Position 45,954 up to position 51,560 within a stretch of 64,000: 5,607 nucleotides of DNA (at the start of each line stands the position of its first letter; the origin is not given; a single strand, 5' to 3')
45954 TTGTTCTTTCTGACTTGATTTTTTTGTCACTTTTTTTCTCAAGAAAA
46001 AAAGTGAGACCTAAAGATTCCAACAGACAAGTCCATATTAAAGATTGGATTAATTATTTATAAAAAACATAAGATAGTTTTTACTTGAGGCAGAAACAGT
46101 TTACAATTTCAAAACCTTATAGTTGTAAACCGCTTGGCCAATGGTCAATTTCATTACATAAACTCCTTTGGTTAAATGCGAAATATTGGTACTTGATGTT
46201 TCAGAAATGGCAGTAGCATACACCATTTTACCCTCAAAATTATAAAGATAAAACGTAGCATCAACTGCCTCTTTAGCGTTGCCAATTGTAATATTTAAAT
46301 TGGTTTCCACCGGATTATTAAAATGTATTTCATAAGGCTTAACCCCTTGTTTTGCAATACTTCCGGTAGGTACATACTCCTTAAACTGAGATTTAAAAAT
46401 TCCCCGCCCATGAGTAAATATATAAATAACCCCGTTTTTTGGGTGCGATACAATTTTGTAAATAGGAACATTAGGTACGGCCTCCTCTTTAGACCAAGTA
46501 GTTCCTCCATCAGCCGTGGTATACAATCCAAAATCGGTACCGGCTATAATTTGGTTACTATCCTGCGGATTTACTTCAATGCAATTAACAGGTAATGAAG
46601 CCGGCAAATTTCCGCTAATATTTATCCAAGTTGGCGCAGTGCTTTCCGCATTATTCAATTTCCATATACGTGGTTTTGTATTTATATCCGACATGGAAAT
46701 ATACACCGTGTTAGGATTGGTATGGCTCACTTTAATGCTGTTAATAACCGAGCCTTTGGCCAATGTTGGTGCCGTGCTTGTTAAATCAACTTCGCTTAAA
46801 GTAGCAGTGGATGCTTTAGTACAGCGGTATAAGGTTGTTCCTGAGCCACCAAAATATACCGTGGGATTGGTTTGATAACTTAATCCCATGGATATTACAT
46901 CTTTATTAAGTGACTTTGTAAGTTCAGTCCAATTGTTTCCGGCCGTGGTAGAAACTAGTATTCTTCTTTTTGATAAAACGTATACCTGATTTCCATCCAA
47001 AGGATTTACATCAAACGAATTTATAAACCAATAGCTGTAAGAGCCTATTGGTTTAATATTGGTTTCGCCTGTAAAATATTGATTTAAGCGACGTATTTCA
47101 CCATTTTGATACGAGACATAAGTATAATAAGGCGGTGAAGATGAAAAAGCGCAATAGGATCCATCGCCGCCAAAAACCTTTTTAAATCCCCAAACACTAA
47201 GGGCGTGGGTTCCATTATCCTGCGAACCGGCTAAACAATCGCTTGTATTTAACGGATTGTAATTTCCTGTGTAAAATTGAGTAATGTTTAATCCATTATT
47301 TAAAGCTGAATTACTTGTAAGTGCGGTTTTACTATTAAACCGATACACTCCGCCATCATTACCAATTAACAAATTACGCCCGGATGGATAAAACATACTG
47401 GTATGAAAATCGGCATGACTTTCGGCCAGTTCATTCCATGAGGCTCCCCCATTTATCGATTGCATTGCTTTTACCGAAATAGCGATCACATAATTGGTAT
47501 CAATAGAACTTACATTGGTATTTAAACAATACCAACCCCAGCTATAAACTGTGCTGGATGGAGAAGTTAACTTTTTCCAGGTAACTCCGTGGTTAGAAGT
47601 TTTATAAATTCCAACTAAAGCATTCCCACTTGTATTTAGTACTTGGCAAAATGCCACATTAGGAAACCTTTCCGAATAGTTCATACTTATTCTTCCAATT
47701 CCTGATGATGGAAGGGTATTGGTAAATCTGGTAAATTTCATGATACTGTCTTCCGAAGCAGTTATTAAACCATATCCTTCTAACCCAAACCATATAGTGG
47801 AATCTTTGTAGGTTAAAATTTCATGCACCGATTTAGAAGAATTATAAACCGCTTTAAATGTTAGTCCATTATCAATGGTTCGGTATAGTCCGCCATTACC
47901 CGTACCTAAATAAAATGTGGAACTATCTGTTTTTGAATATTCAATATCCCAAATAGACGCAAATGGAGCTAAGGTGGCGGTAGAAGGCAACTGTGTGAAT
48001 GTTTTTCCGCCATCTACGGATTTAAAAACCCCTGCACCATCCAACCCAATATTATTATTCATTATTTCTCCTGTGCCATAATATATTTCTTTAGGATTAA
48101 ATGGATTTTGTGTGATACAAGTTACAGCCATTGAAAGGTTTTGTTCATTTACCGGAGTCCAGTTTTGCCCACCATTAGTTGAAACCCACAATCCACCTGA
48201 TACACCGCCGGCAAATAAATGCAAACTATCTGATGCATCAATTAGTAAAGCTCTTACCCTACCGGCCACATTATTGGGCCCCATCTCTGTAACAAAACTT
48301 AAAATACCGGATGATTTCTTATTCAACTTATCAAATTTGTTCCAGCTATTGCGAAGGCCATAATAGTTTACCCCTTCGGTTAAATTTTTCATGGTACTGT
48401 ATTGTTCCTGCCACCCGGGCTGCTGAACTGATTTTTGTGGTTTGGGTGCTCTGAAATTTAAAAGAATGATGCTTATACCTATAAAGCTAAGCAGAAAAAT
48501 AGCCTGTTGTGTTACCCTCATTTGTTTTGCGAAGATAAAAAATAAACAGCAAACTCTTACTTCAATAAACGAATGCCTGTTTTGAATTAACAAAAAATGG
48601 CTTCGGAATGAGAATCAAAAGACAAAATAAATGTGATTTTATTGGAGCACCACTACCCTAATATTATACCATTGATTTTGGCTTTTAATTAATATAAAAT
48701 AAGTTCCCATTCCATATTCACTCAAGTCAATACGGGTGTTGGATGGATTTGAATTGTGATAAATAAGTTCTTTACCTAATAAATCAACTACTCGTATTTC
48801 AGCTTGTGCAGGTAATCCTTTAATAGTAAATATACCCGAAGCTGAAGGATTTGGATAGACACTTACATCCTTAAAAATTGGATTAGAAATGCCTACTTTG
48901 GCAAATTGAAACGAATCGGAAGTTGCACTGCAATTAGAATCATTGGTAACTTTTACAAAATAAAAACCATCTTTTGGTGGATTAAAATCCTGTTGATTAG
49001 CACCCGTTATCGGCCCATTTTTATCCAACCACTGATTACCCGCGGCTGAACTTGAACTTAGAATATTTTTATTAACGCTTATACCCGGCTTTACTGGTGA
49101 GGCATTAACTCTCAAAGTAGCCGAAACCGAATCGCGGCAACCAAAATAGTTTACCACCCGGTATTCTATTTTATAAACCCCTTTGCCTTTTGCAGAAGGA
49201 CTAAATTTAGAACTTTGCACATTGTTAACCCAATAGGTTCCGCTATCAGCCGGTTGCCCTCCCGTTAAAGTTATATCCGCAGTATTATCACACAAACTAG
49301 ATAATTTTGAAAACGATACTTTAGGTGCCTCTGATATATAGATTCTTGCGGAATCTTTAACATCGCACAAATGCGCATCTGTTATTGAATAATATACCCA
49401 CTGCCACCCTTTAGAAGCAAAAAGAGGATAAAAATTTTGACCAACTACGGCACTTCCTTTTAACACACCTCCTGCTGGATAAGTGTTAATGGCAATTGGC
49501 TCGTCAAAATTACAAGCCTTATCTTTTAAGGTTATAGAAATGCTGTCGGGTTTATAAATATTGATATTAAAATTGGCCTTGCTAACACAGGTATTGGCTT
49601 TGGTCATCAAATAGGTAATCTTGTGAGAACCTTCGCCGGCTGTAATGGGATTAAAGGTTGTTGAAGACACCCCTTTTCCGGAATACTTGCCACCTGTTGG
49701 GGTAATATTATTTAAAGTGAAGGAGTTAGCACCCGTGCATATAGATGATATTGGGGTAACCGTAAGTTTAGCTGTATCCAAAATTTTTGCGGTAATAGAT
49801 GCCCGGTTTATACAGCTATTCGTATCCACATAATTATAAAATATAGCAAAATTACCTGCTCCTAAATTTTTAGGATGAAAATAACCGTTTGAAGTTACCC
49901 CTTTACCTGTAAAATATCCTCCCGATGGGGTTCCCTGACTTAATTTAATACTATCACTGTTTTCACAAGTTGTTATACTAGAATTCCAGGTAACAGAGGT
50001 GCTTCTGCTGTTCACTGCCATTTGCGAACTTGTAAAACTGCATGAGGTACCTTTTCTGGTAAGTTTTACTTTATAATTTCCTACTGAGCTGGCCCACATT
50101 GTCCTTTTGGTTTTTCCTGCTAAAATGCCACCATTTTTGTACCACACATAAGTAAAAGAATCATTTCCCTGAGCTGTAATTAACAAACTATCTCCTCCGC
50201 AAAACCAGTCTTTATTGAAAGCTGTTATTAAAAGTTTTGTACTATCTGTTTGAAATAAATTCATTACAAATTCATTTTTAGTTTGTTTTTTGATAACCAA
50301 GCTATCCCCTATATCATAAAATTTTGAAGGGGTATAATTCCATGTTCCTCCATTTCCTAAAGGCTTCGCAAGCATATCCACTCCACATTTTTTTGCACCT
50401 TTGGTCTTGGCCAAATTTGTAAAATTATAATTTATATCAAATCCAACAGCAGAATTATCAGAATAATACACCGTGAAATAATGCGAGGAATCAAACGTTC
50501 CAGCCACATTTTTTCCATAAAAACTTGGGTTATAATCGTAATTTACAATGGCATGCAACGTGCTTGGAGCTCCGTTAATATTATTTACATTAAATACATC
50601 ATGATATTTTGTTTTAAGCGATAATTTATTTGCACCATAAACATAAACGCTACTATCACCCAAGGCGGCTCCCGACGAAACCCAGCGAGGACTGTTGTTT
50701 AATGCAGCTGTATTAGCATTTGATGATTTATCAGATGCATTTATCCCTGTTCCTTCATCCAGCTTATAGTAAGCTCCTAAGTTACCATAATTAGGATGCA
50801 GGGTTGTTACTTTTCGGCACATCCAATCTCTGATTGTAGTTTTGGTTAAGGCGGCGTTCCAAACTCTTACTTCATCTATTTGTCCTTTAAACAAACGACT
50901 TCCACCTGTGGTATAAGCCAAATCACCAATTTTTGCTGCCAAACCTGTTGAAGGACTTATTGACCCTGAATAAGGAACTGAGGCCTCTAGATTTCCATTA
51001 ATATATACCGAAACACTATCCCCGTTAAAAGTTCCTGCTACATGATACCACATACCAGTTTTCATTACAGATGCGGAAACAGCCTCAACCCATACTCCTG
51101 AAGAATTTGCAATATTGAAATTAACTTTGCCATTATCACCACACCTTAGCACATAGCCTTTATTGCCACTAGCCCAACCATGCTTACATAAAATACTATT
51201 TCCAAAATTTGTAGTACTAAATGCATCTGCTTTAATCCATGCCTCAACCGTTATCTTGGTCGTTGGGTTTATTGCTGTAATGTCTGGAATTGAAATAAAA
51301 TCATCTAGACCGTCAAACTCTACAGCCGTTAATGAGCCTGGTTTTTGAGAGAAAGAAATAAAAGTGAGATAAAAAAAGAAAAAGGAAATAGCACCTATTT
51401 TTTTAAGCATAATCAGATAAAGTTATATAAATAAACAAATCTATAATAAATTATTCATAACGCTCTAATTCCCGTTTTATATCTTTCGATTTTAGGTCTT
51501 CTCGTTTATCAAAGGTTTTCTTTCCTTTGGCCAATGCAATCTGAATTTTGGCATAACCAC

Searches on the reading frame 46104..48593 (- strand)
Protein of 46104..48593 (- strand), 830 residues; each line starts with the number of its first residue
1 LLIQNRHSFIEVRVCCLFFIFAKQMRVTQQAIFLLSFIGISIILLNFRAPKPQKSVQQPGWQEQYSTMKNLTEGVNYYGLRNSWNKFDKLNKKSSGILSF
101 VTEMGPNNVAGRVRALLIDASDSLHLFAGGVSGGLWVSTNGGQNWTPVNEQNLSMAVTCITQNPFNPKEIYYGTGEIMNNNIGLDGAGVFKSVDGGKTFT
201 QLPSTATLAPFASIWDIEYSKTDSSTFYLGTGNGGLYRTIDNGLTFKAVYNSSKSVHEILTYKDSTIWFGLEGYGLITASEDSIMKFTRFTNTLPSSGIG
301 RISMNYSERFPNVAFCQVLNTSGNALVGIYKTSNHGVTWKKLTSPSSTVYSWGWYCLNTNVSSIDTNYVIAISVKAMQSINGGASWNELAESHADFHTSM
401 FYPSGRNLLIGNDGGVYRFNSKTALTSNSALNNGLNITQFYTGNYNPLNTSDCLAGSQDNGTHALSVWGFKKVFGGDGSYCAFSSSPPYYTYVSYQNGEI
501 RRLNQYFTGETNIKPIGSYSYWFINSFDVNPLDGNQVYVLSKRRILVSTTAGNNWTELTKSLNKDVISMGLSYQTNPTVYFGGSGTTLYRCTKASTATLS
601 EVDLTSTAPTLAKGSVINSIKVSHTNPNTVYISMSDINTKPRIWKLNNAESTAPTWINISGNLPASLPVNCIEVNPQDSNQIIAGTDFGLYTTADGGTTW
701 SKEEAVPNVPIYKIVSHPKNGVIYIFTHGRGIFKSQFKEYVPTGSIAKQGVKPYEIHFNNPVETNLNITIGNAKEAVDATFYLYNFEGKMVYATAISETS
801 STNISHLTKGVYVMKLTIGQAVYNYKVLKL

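Call 59: search_protein_families(library=pfam, proteins=[window:46104-48593:-], max_evalue=0.001)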
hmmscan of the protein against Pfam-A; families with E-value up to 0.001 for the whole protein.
window:46104-48593:- (830 aa): 4 families
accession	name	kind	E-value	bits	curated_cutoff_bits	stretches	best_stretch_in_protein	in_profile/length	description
PF15902.12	Sortilin-Vps10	-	7.4e-15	55.1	33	1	135-253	3-116/446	Sortilin, neurotensin receptor 3,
PF18962.6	Por_Secre_tail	-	3.2e-08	34.2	27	1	760-822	4-68/75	Secretion system C-terminal sorting domain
PF14870.12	PSII_BNR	-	5.4e-07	29.6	27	0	132-234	198-297/303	Photosynthesis system II assembly factor YCF48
PF02012.26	BNR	-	7.7e-06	25.6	27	0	136-146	1-11/12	BNR/Asp-box repeat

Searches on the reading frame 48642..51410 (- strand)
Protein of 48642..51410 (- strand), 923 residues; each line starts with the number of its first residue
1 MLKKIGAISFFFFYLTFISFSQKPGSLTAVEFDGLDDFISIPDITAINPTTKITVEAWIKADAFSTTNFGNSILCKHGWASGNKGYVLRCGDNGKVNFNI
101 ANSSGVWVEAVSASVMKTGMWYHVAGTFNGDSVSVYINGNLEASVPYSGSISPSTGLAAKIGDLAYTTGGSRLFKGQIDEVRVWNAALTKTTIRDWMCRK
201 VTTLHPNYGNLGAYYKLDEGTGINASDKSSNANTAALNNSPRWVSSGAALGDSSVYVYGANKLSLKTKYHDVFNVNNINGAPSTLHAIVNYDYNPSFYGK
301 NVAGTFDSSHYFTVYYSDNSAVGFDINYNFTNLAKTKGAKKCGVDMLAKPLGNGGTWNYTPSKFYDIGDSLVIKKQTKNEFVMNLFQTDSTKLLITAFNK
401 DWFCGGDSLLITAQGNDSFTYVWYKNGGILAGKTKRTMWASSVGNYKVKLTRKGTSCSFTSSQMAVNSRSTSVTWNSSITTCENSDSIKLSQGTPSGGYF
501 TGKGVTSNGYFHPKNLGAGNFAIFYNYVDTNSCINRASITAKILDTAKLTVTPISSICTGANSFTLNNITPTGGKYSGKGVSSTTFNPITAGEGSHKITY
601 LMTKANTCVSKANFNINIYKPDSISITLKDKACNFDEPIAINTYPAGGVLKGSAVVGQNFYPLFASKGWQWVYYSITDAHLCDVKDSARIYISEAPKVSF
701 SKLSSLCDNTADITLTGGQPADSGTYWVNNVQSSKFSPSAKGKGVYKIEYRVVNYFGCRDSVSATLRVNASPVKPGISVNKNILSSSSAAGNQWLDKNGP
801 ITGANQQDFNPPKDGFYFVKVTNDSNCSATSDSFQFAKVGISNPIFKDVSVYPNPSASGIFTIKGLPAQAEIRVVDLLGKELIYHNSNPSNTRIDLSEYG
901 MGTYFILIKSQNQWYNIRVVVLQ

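Call 59: search_protein_families(library=pfam, proteins=[window:48642-51410:-], max_evalue=0.001)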
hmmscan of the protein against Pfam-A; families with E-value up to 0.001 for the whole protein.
window:48642-51410:- (923 aa): 2 families
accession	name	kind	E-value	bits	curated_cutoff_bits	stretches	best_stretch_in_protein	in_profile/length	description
PF13385.13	Laminin_G_3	-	1.9e-28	100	27.6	1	34-193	2-150/151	Concanavalin A-like lectin/glucanases superfamily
PF18962.6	Por_Secre_tail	-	6.7e-12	46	27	1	851-915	1-69/75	Secretion system C-terminal sorting domain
